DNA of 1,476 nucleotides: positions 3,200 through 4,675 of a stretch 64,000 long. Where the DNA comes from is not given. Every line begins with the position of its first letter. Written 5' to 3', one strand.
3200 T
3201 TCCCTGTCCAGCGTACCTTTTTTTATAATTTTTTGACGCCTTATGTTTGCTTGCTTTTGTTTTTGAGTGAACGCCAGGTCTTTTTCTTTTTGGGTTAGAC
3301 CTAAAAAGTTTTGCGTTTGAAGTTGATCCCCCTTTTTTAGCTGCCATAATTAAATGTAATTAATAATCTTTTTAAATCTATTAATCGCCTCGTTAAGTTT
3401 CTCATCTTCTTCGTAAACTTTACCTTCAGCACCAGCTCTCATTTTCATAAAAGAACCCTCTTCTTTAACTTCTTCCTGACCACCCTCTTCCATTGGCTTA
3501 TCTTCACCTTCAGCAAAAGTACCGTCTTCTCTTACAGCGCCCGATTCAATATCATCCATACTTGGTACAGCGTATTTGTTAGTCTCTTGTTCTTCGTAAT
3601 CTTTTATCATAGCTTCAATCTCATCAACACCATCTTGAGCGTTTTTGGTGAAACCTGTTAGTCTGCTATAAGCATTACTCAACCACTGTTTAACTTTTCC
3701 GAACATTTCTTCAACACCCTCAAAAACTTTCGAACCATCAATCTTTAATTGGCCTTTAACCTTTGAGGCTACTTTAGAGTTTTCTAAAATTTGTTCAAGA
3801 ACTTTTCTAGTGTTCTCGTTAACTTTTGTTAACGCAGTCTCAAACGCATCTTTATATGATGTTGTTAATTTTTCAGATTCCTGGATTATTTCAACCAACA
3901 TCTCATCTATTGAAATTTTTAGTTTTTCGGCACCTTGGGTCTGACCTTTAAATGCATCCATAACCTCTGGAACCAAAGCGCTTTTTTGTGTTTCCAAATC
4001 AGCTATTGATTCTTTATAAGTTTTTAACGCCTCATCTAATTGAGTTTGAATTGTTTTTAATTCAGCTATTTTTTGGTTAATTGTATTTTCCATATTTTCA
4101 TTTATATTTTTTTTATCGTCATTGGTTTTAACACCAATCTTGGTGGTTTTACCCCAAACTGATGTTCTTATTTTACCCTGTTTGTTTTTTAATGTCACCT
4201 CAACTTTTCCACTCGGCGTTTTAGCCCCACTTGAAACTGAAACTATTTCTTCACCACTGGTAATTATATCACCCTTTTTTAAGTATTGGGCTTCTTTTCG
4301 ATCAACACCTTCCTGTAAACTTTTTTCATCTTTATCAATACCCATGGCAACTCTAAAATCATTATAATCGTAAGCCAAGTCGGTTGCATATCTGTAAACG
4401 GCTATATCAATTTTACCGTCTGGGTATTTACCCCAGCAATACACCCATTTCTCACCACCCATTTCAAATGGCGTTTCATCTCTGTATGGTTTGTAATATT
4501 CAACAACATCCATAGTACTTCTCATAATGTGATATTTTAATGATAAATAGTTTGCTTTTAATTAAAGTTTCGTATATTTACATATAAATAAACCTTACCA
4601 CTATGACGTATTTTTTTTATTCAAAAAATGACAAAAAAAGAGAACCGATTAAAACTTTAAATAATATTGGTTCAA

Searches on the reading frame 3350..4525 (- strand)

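Call 13: search_protein_families(library=pfam, proteins=[window:3350-4525:-], max_evalue=0.01)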
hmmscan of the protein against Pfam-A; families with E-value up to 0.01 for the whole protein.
window:3350-4525:- (391 aa): 2 families
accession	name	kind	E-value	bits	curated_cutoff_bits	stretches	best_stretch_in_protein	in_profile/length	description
PF10824.14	T7SS_ESX_EspC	-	0.0013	19.5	23.5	0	118-172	35-89/100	Excreted virulence factor EspC, type VII ESX diderm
PF16454.10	PI3K_P85_iSH2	-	0.0025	17.9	31.5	1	134-195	79-139/161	Phosphatidylinositol 3-kinase regulatory subunit P85 inter-SH2 domain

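Call 14: search_protein_families(library=phrogs, proteins=[window:3350-4525:-], max_evalue=0.01)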
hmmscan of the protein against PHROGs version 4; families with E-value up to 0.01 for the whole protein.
window:3350-4525:- (391 aa): 1 family
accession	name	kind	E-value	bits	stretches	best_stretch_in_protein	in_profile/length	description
phrog_5763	-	unknown function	0.0073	16.6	1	222-316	44-137/283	-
